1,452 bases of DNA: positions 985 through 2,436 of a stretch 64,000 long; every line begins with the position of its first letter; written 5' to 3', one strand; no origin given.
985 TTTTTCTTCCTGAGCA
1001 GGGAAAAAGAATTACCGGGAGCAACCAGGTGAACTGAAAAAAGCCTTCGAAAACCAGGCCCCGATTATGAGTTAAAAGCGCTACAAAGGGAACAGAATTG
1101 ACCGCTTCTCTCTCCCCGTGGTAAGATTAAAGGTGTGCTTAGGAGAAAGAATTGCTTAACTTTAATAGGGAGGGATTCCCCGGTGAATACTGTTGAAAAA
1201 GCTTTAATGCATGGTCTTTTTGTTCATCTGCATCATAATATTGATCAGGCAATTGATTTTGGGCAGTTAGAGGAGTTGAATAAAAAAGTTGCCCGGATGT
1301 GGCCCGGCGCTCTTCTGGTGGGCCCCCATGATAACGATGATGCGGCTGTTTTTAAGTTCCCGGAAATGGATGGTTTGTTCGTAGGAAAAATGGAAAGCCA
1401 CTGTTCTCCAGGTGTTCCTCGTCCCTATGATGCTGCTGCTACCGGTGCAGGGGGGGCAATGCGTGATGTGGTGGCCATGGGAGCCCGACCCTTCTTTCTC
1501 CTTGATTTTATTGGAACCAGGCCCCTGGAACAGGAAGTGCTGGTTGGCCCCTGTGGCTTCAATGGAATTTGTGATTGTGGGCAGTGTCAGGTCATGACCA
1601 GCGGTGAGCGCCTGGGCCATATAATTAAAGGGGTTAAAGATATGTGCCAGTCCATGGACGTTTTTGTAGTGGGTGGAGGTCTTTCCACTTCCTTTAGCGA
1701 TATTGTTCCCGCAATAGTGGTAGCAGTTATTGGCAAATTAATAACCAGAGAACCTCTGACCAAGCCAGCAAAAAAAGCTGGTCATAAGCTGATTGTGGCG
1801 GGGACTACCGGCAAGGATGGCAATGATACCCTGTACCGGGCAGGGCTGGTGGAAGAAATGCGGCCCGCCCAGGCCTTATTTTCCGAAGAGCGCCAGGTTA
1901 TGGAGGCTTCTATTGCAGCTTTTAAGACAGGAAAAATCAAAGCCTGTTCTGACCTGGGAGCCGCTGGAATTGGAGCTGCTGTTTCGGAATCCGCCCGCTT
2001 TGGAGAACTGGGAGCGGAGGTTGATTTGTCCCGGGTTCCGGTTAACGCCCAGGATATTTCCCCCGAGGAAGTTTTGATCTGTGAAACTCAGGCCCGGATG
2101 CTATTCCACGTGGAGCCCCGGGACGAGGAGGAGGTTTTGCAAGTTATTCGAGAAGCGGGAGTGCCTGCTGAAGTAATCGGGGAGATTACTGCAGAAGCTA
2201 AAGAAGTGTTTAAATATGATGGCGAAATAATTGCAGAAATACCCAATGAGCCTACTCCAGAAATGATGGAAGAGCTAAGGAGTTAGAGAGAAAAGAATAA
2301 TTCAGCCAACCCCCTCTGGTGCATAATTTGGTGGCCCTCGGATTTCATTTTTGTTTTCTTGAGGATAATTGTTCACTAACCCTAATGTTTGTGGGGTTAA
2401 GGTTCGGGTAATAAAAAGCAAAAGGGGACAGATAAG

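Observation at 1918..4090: Diverged ~440-bp direct repeat (gene-end duplication) flanking a 1.3-kb insert that carries a QW-motif protein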

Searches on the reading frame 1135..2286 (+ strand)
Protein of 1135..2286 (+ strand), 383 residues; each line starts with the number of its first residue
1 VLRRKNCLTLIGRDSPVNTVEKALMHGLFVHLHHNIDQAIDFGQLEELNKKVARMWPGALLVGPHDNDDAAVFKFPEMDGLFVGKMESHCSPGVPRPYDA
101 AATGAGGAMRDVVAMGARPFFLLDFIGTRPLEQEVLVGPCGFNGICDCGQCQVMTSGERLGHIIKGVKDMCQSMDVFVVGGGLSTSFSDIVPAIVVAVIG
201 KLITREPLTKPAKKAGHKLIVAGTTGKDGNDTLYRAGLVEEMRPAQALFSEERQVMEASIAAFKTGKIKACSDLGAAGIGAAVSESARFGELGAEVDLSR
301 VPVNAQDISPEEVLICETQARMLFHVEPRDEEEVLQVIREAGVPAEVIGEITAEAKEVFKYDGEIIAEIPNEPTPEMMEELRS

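Call 5: search_protein_families(library=pfam, proteins=[window:1135-2286:+], max_evalue=0.01)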
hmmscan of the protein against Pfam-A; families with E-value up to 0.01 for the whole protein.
window:1135-2286:+ (383 aa): 2 families
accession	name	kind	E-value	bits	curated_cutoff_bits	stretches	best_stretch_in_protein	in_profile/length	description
PF02769.27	AIRS_C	-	1e-25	91.1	23.1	1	214-361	1-155/156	AIR synthase related protein, C-terminal domain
PF00586.29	AIRS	-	3.5e-15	56.8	24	1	68-201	2-111/112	AIR synthase related protein, N-terminal domain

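Call 8: find_related_loci(query=window:1135-2286:+, collection=genome_contigs, flank=7000)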
Query window:1135-2286:+ (383 aa) in genome_contigs; peptide patterns used: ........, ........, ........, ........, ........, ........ (x = any residue, [..] = any of these).
202 stretches matched a pattern; 19 encode a relative of the query (tblastn E <= 1e-3); 19 distinct loci.
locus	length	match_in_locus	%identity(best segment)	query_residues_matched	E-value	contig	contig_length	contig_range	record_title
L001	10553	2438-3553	82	12-383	0e+0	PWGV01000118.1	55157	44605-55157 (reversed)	MAG: Halobacteroidaceae bacterium isolate T1Sed10_148 T1-Sed10-C306, whole genome shotgun sequence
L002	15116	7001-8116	81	12-383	0e+0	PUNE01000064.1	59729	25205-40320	MAG: Halobacteroidaceae bacterium isolate B1Sed10_204 B1-Sed10-C239, whole genome shotgun sequence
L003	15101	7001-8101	69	17-383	2e-173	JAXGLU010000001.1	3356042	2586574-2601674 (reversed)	MAG: Bacteroidales bacterium isolate AnMBR.bin216 bin216_1, whole genome shotgun sequence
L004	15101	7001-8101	69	17-383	1e-171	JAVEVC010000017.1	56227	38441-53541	MAG: Bacteroidales bacterium isolate BF4_107 NODE_1565_length_56227_cov_8.296185_Biofilm4, whole genome shotgun sequence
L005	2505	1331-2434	72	17-383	0e+0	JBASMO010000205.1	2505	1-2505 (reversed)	MAG: Syntrophomonadaceae bacterium isolate MFD13483_ilm_asm_bin17 k127_24101, whole genome shotgun sequence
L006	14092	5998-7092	72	17-381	2e-170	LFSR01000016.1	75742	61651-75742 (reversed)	MAG: Syntrophomonas sp. DTU018 scaffold892, whole genome shotgun sequence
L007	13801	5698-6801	71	17-383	2e-167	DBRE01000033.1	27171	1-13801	MAG TPA_asm: Syntrophomonas sp. UBA1376 UBA1376_contig_3898, whole genome shotgun sequence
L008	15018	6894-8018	66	9-381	5e-167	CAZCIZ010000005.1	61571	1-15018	MAG TPA_asm: uncultured Clostridia bacterium isolate binchicken_co32_463 genome assembly, contig: NODE_391_length_61571_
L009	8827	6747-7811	69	17-372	4e-162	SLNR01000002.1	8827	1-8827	MAG: Candidatus Sumerlaeota bacterium isolate CSSed165cm_413 CSSed16-5cm-32896, whole genome shotgun sequence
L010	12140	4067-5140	70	17-374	1e-161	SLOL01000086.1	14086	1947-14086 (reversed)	MAG: Balneolales bacterium isolate CSSed165cm_451 CSSed16-5cm-13635, whole genome shotgun sequence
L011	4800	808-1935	66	14-381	1e-164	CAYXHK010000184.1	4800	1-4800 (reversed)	MAG TPA_asm: uncultured Syntrophomonadaceae bacterium isolate SRP192927_co5_682 genome assembly, contig: NODE_40070_leng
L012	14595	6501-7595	71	17-381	1e-159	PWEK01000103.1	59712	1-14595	MAG: Elusimicrobia bacterium isolate T1Sed10_83R1 T1-Sed10-C261, whole genome shotgun sequence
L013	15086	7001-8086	69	17-378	1e-159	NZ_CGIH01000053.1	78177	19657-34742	Syntrophomonas zehnderi OL-4, whole genome shotgun sequence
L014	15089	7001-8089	68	17-381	2e-159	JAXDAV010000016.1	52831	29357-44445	MAG: Candidatus Aminicenantes bacterium isolate POMEDNA-B01 Raw1_k127_52869, whole genome shotgun sequence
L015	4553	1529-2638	67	13-382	6e-157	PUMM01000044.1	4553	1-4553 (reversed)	MAG: Clostridia bacterium isolate B1Sed10_227R1 B1-Sed10-C31839, whole genome shotgun sequence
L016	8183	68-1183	83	12-383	0e+0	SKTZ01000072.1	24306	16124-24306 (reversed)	MAG: Bacillota bacterium isolate CSSed162cmA_81 CSSed16-2cmA-3636, whole genome shotgun sequence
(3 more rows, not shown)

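Call 15: find_related_loci(query=window:1183-2286:+, collection=metagenome_contigs, flank=6000)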
Query window:1183-2286:+ (367 aa) in metagenome_contigs; peptide patterns used: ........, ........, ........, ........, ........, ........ (x = any residue, [..] = any of these).
300 stretches matched a pattern; 106 encode a relative of the query (tblastn E <= 1e-3); the best 80 are kept; 80 distinct loci.
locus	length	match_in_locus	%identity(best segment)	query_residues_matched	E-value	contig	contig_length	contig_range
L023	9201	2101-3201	83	1-367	0e+0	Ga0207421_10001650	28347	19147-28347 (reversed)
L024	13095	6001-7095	73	1-365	5e-174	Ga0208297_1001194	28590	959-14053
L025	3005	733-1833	70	1-367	0e+0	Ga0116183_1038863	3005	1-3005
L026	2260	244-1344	69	1-367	0e+0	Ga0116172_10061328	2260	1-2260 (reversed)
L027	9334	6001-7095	72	1-365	4e-172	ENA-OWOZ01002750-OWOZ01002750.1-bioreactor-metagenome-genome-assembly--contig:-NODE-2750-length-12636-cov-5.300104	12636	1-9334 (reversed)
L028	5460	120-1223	73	1-367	4e-174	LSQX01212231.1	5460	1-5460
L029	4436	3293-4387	67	1-367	1e-176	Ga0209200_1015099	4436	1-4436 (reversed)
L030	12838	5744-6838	67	1-367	2e-171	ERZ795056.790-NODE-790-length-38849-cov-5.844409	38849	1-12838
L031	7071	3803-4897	67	1-367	6e-172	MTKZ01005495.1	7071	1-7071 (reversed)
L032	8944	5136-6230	67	1-367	2e-171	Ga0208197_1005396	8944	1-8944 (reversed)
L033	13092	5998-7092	72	1-365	8e-171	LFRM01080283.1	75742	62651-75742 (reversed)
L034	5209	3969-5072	72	1-367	4e-174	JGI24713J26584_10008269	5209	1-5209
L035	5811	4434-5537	71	1-367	3e-171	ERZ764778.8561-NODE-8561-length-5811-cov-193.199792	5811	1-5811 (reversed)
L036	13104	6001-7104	71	1-367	3e-169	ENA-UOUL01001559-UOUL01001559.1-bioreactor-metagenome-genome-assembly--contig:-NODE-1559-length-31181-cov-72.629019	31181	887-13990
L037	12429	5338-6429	70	1-366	1e-168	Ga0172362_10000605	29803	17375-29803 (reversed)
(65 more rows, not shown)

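Call 22: find_homologous_proteins(query=window:1183-2286:+, max_evalue=1e-50)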
Query window:1183-2286:+ (367 aa): 937 proteins with E <= 1e-50 among 8000 candidates; the best 120 are listed.
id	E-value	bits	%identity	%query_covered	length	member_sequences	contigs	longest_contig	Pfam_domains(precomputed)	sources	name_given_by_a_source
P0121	9.3e-241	816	99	100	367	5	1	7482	PF00586.30,PF02769.28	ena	-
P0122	2.8e-205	699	83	100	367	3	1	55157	PF00586.30,PF02769.28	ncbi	-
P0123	4.7e-205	699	82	100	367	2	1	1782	PF00586.30,PF02769.28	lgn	-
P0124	5.0e-203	692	82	100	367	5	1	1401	PF00586.30,PF02769.28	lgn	-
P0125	2.2e-202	690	83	100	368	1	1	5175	PF00586.30,PF02769.28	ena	-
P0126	3.5e-187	640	75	100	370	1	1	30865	PF00586.30,PF02769.28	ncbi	-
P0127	9.6e-178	609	73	100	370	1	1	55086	PF00586.30,PF02769.28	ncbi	-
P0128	2.2e-176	604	71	100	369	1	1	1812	PF00586.30,PF02769.28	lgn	-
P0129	1.4e-175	602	72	99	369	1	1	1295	PF00586.30,PF02769.28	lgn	-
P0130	1.6e-175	601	71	100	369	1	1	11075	PF00586.30,PF02769.28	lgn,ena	-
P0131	2.0e-175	601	72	100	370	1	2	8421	PF00586.30,PF02769.28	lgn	-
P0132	2.3e-175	601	71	100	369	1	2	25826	PF00586.30,PF02769.28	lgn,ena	-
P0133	4.3e-175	600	71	100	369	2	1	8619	PF00586.30,PF02769.28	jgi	jgi:phosphoribosylformylglycinamidine (FGAM) synthase-like enzyme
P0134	6.2e-175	600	72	100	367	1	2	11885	PF00586.30,PF02769.28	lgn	-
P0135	6.8e-175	599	70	100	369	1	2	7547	PF00586.30,PF02769.28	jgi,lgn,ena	-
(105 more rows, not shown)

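Call 24: find_encoding_contigs(protein=P0121, flank=8000, max_places=10)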
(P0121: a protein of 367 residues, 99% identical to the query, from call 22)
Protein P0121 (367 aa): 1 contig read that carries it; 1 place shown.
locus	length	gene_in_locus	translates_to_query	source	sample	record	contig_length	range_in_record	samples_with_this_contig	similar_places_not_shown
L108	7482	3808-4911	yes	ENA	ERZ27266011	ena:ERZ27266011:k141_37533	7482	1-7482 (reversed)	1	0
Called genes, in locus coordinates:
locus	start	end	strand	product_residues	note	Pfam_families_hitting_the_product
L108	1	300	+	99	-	?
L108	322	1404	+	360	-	PF13280:WYL, PF25583:WCX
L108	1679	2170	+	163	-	-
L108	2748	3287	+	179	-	PF01641:SelR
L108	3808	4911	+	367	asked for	PF00586:AIRS, PF02769:AIRS_C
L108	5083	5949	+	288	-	-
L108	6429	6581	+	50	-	-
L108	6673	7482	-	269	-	?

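Call 25: list_cluster_members(proteins=[P0121, window:1183-2286:+])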
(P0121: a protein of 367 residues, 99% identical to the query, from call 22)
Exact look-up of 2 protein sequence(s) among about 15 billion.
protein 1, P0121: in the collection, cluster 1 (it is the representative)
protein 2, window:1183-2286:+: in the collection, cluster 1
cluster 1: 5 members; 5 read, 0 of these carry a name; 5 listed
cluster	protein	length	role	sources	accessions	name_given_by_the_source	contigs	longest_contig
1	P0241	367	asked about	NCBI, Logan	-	-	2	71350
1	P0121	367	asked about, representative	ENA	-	-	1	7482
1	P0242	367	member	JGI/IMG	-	-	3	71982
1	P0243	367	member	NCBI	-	-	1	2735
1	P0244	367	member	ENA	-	-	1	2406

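Call 26: find_encoding_contigs(protein=P0243, flank=8000, max_places=5)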
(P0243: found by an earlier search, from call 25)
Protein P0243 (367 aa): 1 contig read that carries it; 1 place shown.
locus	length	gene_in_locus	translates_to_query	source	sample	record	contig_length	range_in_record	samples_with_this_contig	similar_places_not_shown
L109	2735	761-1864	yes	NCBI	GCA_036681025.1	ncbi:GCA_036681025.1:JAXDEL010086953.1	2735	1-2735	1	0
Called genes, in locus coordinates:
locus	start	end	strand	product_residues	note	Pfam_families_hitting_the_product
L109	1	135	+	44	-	?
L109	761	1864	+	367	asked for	PF00586:AIRS, PF02769:AIRS_C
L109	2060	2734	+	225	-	?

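Call 27: find_encoding_contigs(protein=P0244, flank=8000, max_places=5)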
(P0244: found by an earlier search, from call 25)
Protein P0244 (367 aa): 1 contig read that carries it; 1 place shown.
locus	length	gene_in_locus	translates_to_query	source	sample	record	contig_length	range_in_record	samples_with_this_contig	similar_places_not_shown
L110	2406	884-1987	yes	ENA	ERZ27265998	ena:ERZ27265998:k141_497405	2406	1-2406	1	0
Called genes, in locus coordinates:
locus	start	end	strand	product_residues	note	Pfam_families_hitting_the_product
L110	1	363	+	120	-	?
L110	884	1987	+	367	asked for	PF00586:AIRS, PF02769:AIRS_C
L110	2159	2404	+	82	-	?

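Call 28: find_encoding_contigs(protein=P0242, flank=8000, max_places=5)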
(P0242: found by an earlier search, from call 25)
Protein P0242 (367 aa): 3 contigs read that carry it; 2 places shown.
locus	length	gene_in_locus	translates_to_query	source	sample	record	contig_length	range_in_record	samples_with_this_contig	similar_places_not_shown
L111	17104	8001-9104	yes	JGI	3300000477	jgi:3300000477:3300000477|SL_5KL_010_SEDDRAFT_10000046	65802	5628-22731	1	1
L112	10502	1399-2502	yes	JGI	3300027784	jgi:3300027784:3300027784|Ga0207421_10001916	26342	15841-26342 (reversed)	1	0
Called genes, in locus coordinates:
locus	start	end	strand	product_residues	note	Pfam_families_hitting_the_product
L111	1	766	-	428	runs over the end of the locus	PF03069:FmdA_AmdA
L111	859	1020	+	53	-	-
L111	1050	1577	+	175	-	PF14196:ATC_hydrolase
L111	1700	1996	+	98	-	-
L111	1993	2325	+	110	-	-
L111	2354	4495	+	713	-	PF05496:RuvB_N (faint), PF00004:AAA, PF17866:AAA_lid_6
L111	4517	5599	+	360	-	PF13280:WYL, PF25583:WCX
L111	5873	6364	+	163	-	-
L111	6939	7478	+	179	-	PF01641:SelR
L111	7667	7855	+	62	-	-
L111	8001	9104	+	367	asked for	PF00586:AIRS, PF02769:AIRS_C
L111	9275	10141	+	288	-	-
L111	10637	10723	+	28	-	-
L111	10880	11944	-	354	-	PF01595:CNNM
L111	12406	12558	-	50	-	-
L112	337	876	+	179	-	PF01641:SelR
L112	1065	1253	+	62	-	-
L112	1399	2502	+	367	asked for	PF00586:AIRS, PF02769:AIRS_C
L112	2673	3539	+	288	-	-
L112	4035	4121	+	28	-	-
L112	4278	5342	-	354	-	PF01595:CNNM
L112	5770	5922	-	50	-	-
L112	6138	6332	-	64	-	-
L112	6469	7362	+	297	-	PF01408:GFO_IDH_MocA (weak), PF16654:DAPDH_C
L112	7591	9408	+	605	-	PF02734:Dak2, PF21645:FakA-like_M, PF02645:DegV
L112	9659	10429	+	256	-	PF06966:DUF1295, PF02544:Steroid_dh, PF04191:PEMT (weak), PF04140:ICMT (weak)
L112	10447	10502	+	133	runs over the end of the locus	PF09945:DUF2177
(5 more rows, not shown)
